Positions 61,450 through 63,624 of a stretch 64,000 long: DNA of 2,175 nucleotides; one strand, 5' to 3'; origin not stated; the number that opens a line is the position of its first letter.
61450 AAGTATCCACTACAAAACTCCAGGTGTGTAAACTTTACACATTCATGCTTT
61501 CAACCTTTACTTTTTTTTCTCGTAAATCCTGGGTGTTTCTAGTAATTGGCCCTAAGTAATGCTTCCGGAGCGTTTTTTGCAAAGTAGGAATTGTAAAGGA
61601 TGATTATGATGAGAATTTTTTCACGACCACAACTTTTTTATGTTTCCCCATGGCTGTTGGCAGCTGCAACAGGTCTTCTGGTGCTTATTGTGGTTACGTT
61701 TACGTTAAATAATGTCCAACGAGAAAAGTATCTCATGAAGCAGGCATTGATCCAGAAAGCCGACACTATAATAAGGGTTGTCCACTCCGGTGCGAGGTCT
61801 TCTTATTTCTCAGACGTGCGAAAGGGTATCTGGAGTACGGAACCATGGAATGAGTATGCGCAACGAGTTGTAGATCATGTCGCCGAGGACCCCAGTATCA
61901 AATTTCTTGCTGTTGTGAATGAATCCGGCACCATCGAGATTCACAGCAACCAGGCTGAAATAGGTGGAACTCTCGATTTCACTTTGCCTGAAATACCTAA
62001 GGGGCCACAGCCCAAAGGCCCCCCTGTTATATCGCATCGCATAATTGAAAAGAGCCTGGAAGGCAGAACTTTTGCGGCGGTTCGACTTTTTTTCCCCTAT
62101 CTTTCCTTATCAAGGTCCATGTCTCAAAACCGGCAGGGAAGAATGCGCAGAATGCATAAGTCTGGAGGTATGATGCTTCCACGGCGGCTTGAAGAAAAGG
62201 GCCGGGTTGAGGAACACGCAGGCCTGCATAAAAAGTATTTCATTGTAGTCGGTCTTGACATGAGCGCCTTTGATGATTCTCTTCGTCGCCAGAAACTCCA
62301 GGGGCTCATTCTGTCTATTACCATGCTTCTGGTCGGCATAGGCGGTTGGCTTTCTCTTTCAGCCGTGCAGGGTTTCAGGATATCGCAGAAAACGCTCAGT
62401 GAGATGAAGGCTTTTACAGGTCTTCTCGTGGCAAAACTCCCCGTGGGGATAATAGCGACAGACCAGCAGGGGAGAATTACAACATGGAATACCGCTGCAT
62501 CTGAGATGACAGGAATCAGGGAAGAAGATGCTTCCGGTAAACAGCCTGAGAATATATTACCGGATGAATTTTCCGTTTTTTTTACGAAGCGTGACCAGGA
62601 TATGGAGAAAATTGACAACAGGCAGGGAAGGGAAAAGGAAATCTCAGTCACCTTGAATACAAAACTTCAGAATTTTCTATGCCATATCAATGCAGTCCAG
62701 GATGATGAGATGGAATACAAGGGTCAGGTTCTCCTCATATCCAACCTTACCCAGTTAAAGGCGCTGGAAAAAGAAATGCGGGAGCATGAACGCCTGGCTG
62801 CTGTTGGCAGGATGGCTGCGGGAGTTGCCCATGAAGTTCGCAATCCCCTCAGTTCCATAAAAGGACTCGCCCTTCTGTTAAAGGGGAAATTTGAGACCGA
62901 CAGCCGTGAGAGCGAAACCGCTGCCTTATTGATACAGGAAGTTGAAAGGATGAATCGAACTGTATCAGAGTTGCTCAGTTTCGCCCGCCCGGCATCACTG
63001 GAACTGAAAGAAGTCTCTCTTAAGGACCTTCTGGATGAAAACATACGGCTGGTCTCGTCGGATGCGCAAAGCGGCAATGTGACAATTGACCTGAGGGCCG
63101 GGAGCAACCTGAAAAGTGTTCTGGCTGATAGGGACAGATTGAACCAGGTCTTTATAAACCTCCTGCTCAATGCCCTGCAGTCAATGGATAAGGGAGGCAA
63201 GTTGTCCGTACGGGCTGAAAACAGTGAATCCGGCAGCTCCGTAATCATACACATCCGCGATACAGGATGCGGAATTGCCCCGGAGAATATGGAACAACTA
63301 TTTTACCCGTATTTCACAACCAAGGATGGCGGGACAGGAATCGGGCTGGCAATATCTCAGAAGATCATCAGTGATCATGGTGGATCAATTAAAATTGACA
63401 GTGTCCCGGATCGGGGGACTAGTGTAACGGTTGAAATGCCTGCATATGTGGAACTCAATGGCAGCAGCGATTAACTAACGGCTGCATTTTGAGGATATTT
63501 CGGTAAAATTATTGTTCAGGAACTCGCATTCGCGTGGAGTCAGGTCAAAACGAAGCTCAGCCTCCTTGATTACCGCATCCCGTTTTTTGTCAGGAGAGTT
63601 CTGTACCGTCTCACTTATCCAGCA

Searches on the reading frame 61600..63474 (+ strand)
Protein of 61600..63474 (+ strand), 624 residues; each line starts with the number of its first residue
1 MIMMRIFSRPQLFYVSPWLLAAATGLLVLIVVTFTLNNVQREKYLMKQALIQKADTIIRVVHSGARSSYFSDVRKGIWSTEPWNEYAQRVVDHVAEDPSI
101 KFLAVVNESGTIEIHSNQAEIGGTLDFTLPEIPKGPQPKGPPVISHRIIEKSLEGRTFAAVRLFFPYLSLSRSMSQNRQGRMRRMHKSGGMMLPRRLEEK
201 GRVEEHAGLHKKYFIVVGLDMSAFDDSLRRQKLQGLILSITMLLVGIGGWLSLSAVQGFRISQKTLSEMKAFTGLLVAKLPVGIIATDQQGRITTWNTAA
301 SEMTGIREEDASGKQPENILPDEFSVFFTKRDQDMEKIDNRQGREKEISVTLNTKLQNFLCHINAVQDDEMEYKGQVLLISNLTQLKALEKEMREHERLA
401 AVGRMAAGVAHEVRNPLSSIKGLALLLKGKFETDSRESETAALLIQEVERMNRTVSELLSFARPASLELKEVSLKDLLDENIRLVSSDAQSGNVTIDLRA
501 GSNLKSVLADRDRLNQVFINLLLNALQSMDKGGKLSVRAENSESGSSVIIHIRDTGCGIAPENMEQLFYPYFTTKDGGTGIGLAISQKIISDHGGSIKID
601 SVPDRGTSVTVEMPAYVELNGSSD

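Call 32: search_protein_families(library=ncbifam, proteins=[window:61600-63474:+], max_evalue=0.00001)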
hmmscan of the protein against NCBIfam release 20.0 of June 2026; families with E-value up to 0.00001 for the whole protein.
window:61600-63474:+ (624 aa): 82 families (the best 25 are shown)
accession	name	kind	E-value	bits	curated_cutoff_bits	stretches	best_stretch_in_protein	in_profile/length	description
NF007688.0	PRK10364.1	equivalog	5.5e-98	328.7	479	2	387-618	225-454/460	two-component system sensor histidine kinase ZraS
NF008468.0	PRK11360.1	equivalog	4.5e-94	316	646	1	264-615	261-608/616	two-component system sensor histidine kinase AtoS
NF053867.1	SprKinKinDBac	equivalog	2.1e-52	178.2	775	1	388-615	272-497/500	sporulation kinase KinD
NF010411.0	PRK13837.1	equivalog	3.4e-47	161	647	1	384-617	432-677/828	two-component system VirA-like sensor kinase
NF046044.1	PnpS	equivalog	1.7e-46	159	400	1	269-614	53-390/390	two-component system histidine kinase PnpS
NF033092.0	HK_WalK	equivalog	1.2e-43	149.6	725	1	278-614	265-593/594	cell wall metabolism sensor histidine kinase WalK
NF052574.1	HisKinEspCMyxo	equivalog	1.6e-43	148.9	1200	1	284-615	299-637/785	serine histidine kinase EspC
NF046020.1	HisKinCckABruc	equivalog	8.1e-43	146.4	1000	1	336-619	411-711/868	cell cycle histidine kinase CckA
TIGR02966.1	phoR_proteo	equivalog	6.1e-39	134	334.2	1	277-612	12-332/333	phosphate regulon sensor histidine kinase PhoR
NF052573.1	HisKinEspAMyxo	equivalog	8.2e-34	116.7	1400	1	274-615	257-611/755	serine histidine kinase EspA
NF038348.1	T2SS_HK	subfamily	1.5e-33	116.1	450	1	447-614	407-572/574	histidine kinase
NF041777.1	sens_FixL_Rhizob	equivalog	1.9e-33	115.9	850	1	384-615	244-481/485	sensor protein FixL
NF047497.1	HK_LIC_12097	equivalog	1.5e-32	112.8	500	1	332-615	81-366/367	LIC_12097 family sensor histidine kinase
NF008293.1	PRK11073.1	equivalog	1.2e-31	110.3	240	1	284-614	20-346/349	nitrogen regulation protein NR(II)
TIGR02916.1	PEP_his_kin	equivalog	3.6e-31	108.5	300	1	381-614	455-679/679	XrtA/PEP-CTERM system histidine kinase PrsK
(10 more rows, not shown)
